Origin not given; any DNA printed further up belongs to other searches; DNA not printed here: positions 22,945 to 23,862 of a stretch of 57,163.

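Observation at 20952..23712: Overlapping gene trio: Walker-less RecA/RadB-fold protein, small helical ORF, and an exonuclease-less PolB3-like polymerase with a degenerate motif C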

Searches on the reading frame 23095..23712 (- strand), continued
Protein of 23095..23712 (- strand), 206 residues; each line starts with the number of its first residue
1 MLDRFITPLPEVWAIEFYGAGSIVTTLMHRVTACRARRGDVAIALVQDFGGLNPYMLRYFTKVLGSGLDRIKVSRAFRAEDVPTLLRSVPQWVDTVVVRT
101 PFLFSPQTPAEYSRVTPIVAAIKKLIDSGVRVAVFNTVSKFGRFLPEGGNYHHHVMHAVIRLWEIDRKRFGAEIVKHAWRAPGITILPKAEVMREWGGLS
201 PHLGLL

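Call 30: search_solved_structures(query=A3, max_evalue=1e-9, show_alignments=5)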
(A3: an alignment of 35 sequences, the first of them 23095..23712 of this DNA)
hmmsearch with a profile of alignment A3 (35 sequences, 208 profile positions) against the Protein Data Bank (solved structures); distinct sequences matched with E-value up to 1e-9: 7.
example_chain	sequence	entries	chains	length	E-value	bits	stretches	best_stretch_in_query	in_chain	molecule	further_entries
3cmu_A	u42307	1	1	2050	2.4e-18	69.5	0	6-106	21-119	Protein recA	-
3cmt_A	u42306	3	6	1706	3.2e-15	59.3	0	6-106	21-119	Protein recA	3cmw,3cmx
3cmv_A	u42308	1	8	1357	5e-12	48.9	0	6-106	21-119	Protein recA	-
5jed_A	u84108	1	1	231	9.1e-11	44.7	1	1-195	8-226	DNA repair and recombination protein RadA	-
5kdd_A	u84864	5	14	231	1.6e-10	43.9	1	1-195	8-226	DNA repair and recombination protein RadA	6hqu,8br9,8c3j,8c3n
5lb4_A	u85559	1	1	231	6e-10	42.1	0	1-195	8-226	DNA repair and recombination protein RadA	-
4a6p_A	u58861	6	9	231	9.2e-10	41.5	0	1-195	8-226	DNA REPAIR AND RECOMBINATION PROTEIN RADA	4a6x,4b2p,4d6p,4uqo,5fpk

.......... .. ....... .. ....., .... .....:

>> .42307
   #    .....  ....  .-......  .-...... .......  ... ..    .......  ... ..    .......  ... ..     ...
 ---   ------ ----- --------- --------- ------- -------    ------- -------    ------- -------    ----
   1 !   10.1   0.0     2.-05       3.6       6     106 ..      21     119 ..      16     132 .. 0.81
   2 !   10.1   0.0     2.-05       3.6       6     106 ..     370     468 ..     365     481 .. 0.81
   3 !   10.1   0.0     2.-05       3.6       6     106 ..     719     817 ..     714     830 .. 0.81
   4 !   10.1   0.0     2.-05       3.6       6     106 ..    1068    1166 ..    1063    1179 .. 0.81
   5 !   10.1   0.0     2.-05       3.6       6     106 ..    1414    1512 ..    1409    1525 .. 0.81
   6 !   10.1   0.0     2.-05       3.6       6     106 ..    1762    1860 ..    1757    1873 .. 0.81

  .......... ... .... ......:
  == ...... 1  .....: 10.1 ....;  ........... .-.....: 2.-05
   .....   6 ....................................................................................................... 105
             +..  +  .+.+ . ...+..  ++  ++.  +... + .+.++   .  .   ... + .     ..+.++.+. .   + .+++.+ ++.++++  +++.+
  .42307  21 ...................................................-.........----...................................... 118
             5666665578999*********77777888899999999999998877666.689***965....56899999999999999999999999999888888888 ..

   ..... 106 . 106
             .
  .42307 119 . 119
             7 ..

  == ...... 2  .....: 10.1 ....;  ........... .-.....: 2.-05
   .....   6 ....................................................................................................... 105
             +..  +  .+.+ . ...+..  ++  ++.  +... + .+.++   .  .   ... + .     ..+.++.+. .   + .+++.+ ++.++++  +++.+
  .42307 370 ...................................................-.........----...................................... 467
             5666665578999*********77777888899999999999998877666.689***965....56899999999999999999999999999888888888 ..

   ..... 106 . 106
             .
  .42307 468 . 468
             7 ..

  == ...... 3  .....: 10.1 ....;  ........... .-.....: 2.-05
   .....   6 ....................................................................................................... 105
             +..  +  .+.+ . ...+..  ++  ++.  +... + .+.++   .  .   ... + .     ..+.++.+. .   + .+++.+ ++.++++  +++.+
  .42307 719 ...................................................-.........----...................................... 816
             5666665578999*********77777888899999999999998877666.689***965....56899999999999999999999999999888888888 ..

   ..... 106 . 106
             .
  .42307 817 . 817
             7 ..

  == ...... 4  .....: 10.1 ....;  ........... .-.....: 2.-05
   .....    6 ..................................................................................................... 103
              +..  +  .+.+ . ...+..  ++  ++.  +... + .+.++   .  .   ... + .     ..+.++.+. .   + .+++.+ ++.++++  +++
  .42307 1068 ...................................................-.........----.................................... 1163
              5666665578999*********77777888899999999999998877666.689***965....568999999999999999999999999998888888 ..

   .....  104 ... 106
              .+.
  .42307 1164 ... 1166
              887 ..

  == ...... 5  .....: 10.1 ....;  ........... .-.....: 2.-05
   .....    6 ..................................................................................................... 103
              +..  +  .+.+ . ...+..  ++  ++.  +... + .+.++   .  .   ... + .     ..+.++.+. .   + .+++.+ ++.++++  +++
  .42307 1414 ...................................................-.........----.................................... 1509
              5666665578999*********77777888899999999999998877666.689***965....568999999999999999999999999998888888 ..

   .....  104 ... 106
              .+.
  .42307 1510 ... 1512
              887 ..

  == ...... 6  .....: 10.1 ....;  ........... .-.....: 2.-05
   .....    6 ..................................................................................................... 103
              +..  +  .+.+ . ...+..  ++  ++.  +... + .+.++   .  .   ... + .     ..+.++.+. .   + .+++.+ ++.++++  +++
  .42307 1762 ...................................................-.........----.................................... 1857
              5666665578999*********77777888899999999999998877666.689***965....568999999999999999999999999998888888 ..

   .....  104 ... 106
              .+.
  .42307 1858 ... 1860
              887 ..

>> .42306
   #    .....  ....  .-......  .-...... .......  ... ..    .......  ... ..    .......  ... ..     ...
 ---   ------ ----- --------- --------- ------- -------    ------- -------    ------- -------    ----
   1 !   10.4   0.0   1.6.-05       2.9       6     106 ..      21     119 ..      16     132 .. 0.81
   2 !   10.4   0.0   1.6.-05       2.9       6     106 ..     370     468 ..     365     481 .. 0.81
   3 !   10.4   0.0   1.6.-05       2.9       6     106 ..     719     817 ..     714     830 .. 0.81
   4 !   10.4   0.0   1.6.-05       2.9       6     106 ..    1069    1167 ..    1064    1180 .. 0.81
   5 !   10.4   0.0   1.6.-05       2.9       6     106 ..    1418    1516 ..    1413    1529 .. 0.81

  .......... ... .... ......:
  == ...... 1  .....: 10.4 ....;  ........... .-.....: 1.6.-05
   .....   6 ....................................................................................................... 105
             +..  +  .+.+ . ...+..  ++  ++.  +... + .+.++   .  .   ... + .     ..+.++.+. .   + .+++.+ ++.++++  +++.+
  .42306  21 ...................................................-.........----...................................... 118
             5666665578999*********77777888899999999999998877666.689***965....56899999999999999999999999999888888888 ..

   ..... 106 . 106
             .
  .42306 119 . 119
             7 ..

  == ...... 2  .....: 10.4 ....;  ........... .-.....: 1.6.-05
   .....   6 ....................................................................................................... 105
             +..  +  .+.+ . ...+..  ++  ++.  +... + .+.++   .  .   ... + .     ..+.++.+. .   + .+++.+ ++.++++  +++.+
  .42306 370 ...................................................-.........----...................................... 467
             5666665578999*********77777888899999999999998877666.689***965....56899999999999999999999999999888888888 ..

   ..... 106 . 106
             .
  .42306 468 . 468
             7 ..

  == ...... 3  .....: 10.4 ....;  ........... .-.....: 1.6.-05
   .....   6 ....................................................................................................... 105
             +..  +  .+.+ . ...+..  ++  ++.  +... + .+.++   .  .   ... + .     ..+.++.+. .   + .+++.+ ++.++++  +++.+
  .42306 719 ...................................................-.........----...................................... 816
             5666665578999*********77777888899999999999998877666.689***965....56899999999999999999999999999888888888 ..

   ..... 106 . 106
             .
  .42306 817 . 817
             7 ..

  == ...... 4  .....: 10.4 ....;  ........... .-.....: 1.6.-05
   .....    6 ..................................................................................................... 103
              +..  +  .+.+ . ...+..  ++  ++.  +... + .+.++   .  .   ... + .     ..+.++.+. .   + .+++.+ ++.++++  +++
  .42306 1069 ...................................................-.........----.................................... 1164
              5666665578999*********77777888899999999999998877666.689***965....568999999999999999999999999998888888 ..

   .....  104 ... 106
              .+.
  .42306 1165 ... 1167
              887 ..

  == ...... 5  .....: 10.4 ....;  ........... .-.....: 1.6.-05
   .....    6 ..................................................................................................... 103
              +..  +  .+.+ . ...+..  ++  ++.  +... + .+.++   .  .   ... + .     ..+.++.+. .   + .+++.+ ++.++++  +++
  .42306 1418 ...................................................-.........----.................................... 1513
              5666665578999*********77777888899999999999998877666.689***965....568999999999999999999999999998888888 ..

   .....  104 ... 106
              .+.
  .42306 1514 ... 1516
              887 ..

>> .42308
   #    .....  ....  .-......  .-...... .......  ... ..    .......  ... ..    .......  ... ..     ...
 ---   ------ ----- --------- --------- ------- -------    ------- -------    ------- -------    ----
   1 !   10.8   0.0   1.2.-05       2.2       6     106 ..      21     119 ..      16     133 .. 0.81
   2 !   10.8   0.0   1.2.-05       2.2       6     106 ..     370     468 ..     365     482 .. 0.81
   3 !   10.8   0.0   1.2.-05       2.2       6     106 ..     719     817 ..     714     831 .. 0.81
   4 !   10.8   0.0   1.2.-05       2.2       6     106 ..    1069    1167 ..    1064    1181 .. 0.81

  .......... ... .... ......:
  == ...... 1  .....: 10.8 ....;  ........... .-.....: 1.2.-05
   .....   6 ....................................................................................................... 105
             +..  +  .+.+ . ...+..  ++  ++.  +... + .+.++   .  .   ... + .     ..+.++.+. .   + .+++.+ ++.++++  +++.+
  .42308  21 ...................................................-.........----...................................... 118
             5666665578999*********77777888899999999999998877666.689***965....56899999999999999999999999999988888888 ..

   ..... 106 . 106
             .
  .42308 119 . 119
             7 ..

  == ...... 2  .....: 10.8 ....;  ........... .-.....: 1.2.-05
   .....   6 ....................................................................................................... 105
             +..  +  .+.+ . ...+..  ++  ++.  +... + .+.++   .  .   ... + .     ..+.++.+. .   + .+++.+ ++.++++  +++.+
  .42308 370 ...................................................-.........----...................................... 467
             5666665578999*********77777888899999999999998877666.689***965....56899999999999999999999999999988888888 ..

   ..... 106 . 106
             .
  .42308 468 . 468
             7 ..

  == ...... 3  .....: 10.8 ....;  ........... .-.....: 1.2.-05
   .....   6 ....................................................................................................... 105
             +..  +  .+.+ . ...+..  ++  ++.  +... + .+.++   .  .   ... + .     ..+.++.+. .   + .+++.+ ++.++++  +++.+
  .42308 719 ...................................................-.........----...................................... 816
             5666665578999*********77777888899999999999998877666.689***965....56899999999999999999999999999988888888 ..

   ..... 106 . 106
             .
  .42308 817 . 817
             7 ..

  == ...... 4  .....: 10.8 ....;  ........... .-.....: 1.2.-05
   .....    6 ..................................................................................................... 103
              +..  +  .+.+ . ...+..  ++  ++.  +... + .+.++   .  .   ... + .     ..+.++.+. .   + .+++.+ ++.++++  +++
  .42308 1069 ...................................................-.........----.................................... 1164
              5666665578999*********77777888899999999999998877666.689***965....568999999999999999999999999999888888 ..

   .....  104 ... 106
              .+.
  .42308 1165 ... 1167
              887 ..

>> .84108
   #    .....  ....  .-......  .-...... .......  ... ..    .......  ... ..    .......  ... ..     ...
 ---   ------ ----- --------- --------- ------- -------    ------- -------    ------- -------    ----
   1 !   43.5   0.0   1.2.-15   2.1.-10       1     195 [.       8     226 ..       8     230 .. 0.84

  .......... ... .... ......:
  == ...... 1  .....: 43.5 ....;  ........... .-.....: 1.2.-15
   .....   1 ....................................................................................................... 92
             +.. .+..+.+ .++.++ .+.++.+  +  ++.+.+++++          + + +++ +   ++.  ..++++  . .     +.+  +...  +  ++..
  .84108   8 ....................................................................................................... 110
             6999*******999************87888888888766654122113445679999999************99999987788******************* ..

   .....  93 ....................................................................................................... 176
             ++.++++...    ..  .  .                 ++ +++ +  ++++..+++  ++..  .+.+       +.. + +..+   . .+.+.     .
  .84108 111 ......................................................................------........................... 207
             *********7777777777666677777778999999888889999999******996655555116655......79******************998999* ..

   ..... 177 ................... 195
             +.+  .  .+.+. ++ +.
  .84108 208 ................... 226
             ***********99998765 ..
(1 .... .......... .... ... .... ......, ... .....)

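Call 31: find_homologous_proteins(query=A3, max_evalue=0.00001)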
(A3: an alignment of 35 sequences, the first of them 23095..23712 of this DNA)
Query A3 (35 sequences) (206 aa, profile of the alignment): 1354 proteins with E <= 0.00001 among 4811 candidates; the best 120 are listed.
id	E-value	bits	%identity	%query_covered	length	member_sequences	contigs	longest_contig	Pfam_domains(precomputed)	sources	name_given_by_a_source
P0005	1.2e-74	268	41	96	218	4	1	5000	-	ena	-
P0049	4.7e-69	250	39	100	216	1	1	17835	-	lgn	-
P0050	7.3e-69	249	39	100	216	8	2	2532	-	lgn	-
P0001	1.3e-65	239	95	100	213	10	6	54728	-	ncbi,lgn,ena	-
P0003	8.2e-65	236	83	100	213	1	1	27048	-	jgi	-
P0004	7.0e-63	230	83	100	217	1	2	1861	-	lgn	-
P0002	2.0e-62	228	88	100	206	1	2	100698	-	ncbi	-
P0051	1.3e-37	147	27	72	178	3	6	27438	-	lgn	-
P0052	2.1e-37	147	26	76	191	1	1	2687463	-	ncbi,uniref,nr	ncbi:hypothetical protein [Acidianus manzaensis]|uniref:Uncharacterized protein n=1 Tax=Acidianus ma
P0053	3.2e-37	146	25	85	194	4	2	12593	-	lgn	-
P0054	4.1e-37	146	27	79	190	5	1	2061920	-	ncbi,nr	ncbi:hypothetical protein SUSAZ_09875 [Sulfolobus acidocaldarius SUSAZ]|nr:hypothetical protein SUSA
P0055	8.1e-37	145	27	78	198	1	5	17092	-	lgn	-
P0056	1.1e-36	144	26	79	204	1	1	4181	-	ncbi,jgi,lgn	-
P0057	3.8e-35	139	28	79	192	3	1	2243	-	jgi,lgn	-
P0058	2.1e-34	137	33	43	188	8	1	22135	-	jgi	-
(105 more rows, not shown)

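Call 35: predict_structure(alignment_id=A4)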
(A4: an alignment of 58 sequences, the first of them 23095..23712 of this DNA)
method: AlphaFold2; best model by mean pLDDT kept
length: 206 residues; sequences in the alignment: 58
mean_pLDDT: 84.1   pTM: 0.84
mean pLDDT of the five models: 84.1, 83.9, 83.2, 82.6, 81.3
residues with pLDDT >= 90: 114; 70-90: 57; 50-70: 26; < 50: 9
segments of 3 or more residues with pLDDT < 50: 146-149, 197-200
pLDDT, mean of each block of 10 residues (from residue 1): 86 92 90 92 82 89 90 89 93 93 72 83 95 81 51 85 93 92 91 60 54
secondary structure, 60 per line:
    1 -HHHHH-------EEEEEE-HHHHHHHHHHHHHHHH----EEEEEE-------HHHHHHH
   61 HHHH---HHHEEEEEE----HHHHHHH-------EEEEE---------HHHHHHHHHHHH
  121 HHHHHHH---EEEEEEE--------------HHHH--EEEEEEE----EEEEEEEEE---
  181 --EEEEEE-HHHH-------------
elements in order: H2-6 E14-19 H21-36 E41-46 H54-64 E71-76 H81-87 E95-99 H109-127 E131-137 H152-155 E158-164 E169-177 E183-188 H190-193

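Call 38: fold_search(model_id=the predicted structure, library=pdb)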
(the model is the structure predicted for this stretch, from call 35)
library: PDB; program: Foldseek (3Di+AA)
matches with E <= 10: 1826; with E <= 0.001: 375
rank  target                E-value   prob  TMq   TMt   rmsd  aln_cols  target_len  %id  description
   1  2zud_B                9.1e-10  1.00  0.62  0.45   5.0       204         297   17  Crystal Structure of Left-handed RadA Filament (released 2009-04-07)
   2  2zuc_B                9.7e-10  1.00  0.64  0.46   4.5       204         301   18  Crystal structure of left-handed RadA filament (released 2009-04-07)
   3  9svx_I                1.1e-09  1.00  0.68  0.48   3.3       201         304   16  XRCC3-RAD51C-RAD51D-XRCC2 (XRCC3 complex) capping a RAD51 filament on single stranded DNA (released 2025-11-26)
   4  9svx_E                1.2e-09  1.00  0.69  0.47   4.3       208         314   16  XRCC3-RAD51C-RAD51D-XRCC2 (XRCC3 complex) capping a RAD51 filament on single stranded DNA (released 2025-11-26)
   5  2zud_A                1.2e-09  1.00  0.61  0.44   4.6       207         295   18  Crystal Structure of Left-handed RadA Filament (released 2009-04-07)
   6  5jec_B                2.4e-09  1.00  0.66  0.60   3.4       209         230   13  Apo-structure of humanised RadA-mutant humRadA33F (released 2016-10-19)
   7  2zub_A                2.6e-09  1.00  0.61  0.45   4.1       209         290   19  Left handed RadA (released 2009-04-07)
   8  1szp_A                2.9e-09  1.00  0.67  0.48   3.2       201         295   15  A Crystal Structure of the Rad51 Filament (released 2004-07-13)
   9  6xtw_B                2.9e-09  1.00  0.66  0.60   3.4       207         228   14  HumRadA33F in complex with peptidic inhibitor 6 (released 2021-01-27)
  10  8br2_A                3.3e-09  1.00  0.69  0.47   3.8       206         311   17  CryoEM structure of the post-synaptic RAD51 nucleoprotein filament in the presence of ATP and Ca2+ (released 2023-05-03)
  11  5np7_A                3.3e-09  1.00  0.70  0.48   3.6       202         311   16  CryoEM structure of Human Rad51 on single-stranded DNA to 4.2A resolution. (released 2017-05-03)
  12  4dc9_A                3.7e-09  1.00  0.64  0.53   4.5       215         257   16  Hexameric ring of Methanococcus voltae RadA (released 2012-05-02)
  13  7c9c_A                4.7e-09  1.00  0.68  0.48   4.2       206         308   15  Human DMC1 pre-synaptic complexes (released 2020-11-25)
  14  6xtw_A                5.0e-09  1.00  0.60  0.56   5.0       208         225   14  HumRadA33F in complex with peptidic inhibitor 6 (released 2021-01-27)
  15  1szp_F                5.6e-09  1.00  0.66  0.48   3.6       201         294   15  A Crystal Structure of the Rad51 Filament (released 2004-07-13)
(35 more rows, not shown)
